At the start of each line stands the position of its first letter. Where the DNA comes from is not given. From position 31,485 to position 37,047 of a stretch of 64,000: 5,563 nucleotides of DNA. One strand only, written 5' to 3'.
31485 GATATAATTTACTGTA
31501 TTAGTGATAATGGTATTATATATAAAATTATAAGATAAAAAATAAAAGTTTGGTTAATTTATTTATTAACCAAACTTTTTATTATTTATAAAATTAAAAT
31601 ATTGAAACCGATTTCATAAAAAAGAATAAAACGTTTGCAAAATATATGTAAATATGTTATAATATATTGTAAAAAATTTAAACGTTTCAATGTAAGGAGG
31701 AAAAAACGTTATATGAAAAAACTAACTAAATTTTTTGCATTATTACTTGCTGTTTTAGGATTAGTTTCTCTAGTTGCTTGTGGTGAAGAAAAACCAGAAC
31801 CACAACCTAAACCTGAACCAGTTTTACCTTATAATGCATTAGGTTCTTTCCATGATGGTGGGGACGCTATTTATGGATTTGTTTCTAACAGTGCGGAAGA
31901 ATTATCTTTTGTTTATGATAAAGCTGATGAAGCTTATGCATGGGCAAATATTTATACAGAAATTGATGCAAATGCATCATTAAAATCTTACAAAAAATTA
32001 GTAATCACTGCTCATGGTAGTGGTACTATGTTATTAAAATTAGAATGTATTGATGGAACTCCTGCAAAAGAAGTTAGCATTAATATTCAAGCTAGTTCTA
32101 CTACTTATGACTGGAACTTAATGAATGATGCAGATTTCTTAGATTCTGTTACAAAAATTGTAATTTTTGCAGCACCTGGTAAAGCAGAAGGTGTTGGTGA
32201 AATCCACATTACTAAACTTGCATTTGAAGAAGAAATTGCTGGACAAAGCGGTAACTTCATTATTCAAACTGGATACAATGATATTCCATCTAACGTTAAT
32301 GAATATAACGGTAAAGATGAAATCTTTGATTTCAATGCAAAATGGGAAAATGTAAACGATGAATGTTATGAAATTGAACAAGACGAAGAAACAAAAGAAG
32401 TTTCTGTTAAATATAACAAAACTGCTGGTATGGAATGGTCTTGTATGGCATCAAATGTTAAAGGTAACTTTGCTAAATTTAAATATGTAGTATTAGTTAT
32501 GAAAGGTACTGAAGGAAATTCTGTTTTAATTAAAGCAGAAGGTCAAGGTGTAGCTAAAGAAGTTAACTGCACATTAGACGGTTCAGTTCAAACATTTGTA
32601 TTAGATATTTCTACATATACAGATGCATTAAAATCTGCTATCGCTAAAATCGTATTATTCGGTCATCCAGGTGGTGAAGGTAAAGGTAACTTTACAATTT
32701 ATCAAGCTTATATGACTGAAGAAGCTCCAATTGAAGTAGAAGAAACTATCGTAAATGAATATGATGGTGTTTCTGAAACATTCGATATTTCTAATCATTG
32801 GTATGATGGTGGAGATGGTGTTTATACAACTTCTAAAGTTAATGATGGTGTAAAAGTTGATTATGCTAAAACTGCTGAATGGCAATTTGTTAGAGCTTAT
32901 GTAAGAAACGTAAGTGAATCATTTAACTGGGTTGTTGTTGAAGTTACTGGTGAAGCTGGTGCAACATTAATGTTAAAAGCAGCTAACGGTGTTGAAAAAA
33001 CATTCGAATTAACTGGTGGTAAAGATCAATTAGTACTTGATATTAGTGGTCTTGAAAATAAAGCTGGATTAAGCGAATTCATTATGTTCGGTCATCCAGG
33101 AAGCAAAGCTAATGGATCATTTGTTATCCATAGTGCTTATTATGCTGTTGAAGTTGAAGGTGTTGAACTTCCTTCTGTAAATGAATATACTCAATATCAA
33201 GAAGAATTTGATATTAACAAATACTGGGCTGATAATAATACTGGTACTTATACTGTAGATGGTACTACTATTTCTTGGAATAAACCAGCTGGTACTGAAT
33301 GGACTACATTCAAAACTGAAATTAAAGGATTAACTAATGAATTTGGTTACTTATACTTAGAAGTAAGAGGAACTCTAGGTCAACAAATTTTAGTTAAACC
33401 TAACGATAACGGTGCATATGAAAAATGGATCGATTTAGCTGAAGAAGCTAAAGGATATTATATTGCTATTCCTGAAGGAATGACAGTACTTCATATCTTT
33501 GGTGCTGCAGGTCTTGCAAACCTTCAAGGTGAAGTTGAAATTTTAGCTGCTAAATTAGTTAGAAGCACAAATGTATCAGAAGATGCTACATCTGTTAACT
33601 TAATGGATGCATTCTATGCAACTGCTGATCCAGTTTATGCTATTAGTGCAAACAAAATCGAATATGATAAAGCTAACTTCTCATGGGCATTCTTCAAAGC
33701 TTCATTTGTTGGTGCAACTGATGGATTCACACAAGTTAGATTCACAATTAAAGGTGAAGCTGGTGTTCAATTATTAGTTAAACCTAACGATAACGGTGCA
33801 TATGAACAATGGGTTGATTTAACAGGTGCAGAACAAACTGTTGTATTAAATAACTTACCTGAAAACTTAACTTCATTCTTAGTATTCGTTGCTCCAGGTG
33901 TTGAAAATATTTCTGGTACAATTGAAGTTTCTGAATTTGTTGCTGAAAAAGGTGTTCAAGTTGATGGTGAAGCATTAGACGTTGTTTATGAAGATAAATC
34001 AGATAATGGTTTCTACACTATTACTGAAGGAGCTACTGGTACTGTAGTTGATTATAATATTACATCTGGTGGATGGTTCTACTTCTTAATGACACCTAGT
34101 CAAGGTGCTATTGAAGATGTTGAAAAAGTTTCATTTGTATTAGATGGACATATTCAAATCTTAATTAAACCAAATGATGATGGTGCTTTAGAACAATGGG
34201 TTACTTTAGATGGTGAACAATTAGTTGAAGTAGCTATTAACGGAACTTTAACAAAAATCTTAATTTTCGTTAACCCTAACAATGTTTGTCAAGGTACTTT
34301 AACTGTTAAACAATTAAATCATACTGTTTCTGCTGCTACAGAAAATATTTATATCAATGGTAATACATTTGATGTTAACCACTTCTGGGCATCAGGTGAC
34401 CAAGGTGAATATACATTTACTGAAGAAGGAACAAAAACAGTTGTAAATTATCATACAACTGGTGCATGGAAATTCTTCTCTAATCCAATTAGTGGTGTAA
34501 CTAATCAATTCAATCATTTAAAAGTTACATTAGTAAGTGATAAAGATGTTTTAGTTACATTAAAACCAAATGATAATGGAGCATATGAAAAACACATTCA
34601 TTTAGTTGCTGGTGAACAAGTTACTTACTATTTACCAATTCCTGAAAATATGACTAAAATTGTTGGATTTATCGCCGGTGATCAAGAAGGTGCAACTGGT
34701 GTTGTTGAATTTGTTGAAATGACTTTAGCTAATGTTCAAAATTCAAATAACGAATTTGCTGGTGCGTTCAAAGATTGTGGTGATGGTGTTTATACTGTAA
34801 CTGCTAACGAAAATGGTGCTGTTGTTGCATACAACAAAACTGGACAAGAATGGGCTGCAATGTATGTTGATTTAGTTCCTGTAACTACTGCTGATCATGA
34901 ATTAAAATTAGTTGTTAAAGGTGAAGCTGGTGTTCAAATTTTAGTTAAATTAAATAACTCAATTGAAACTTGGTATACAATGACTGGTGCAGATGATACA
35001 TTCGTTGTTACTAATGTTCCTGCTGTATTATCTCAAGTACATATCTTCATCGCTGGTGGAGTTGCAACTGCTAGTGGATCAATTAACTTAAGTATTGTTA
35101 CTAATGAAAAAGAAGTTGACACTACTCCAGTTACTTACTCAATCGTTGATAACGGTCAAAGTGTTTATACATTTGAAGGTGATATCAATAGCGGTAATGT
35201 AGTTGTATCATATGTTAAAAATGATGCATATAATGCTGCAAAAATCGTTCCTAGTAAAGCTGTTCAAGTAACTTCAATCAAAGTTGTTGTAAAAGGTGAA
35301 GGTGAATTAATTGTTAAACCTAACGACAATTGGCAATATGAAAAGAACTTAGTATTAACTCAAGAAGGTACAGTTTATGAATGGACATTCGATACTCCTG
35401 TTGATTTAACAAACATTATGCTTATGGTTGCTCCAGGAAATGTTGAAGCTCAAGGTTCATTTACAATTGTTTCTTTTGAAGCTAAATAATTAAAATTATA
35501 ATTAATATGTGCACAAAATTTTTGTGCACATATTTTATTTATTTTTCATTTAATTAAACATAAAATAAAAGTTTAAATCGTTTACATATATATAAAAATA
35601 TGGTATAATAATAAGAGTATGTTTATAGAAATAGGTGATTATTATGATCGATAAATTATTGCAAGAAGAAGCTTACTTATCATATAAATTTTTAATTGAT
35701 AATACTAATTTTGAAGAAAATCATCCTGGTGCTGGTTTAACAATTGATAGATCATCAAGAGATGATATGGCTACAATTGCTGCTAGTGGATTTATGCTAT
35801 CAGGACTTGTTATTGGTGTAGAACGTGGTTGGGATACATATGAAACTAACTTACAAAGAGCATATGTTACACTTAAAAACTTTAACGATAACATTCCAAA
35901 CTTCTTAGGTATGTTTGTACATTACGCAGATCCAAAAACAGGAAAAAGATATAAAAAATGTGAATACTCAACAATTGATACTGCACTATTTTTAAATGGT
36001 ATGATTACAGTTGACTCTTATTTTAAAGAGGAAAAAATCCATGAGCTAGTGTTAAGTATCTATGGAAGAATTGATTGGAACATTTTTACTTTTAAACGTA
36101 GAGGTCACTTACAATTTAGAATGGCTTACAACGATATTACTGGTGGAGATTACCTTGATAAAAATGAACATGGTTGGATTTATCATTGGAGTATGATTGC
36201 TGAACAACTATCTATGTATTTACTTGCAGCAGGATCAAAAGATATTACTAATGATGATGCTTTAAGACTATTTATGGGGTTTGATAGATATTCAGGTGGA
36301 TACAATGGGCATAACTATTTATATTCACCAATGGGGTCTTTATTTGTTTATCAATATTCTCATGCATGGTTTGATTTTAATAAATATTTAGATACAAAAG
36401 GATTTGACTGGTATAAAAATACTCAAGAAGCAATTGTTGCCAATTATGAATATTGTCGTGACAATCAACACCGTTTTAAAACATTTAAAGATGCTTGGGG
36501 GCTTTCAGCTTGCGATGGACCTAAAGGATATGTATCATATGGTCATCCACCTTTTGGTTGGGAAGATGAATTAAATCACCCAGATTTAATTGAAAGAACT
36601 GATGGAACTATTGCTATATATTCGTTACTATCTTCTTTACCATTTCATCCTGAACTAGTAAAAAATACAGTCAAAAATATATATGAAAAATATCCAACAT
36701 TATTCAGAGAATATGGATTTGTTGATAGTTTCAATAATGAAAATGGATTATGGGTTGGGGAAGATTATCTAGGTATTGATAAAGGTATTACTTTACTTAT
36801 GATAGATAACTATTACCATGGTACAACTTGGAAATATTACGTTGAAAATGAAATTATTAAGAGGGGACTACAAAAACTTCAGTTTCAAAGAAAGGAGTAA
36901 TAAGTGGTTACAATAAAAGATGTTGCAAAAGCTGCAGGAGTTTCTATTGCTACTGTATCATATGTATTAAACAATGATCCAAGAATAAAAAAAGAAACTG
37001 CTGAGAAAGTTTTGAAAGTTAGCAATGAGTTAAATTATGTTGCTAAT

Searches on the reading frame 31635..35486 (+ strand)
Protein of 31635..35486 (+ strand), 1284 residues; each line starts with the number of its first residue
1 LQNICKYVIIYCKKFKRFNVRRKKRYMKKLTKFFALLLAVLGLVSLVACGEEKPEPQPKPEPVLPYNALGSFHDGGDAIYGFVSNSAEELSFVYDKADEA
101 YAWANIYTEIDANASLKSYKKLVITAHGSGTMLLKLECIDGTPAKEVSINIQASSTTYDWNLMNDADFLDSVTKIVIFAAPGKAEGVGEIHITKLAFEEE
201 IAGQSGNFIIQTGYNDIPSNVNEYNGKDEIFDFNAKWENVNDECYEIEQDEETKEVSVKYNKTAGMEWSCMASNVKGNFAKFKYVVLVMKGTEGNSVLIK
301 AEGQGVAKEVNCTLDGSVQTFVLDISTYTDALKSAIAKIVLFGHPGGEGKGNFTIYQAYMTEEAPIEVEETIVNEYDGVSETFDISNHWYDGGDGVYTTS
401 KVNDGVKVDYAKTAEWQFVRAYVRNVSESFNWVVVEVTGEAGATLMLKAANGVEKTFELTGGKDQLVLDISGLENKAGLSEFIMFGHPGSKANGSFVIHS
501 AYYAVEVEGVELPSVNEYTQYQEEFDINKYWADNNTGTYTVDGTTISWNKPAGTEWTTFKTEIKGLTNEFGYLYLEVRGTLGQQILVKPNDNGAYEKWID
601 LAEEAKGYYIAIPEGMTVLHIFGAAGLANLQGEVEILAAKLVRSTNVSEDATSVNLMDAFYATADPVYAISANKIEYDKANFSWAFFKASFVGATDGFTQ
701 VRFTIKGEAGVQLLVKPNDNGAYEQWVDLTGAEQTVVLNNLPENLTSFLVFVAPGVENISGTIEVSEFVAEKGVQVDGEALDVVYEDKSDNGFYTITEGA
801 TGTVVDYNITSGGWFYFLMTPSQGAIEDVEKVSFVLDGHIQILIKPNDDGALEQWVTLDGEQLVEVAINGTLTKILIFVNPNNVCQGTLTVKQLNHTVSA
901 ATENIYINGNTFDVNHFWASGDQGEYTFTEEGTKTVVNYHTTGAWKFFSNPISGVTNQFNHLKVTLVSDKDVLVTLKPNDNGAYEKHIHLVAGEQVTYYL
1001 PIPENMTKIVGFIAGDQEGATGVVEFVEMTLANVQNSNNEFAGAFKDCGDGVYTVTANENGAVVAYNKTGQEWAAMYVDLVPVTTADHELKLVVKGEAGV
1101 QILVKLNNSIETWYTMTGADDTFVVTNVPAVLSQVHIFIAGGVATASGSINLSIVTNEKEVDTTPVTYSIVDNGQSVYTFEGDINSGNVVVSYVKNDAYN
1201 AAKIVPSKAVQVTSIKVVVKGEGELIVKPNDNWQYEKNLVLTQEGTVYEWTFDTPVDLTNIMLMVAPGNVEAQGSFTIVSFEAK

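Call 10: search_protein_families(library=ncbifam, proteins=[window:31635-35486:+], max_evalue=0.01)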
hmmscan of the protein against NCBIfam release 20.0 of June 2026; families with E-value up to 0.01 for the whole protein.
window:31635-35486:+ (1284 aa): 0 families

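Call 47: search_protein_families(library=pfam, proteins=[window:31710-35486:+], max_evalue=5)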
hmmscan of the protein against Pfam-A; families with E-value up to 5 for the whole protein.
window:31710-35486:+ (1259 aa): 7 families
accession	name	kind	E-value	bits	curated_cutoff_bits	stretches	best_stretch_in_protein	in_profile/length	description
PF18099.7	CBM_35_2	-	0.0098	16.4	23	1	1022-1096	12-86/112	Carbohydrate binding module (family 35)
PF21763.2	DHH_CID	-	0.06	14.2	27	0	690-718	40-68/84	DHH-CID domain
PF08147.17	DBP10CT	-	0.13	12.9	27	1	656-701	19-63/66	DBP10CT (NUC160) domain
PF05592.18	Bac_rhamnosid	-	0.15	12.5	22.2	1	405-485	17-87/102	Bacterial alpha-L-rhamnosidase concanavalin-like domain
PF03032.20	FSAP_sig_propep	-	0.36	11.3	27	1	11-30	8-27/46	Frog skin active peptide family signal and propeptide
PF23148.1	Gp77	-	1.6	9.8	27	1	1087-1141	27-81/84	Podophage GP4 fiber-tail adaptor protein gp77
PF17361.7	DUF5387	-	3.2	8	27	1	1129-1212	52-135/222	Family of unknown function (DUF5387)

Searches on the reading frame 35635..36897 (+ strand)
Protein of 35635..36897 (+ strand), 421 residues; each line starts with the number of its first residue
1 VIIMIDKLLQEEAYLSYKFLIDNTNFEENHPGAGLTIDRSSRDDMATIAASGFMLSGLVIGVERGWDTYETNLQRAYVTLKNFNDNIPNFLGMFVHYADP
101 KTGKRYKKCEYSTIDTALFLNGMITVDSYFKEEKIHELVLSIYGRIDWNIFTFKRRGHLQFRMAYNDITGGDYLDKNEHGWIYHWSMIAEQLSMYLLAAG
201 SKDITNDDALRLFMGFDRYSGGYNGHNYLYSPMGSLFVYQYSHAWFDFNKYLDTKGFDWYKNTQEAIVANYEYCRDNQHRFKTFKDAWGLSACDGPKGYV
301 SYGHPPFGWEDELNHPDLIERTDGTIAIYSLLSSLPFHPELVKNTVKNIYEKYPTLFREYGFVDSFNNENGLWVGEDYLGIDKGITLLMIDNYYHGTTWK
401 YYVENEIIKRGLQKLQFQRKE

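Call 10: search_protein_families(library=ncbifam, proteins=[window:35635-36897:+], max_evalue=0.01)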
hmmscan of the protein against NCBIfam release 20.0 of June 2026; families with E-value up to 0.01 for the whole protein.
window:35635-36897:+ (421 aa): 0 families

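Call 62: search_protein_families(library=pfam, proteins=[window:35635-36897:+], max_evalue=0.00001)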
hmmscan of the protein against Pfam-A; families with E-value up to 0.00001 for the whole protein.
window:35635-36897:+ (421 aa): 1 family
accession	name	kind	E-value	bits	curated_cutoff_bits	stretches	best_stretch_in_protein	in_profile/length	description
PF10091.15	Glycoamylase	-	6.6e-56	189.7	27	1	183-405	2-220/221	Putative glucoamylase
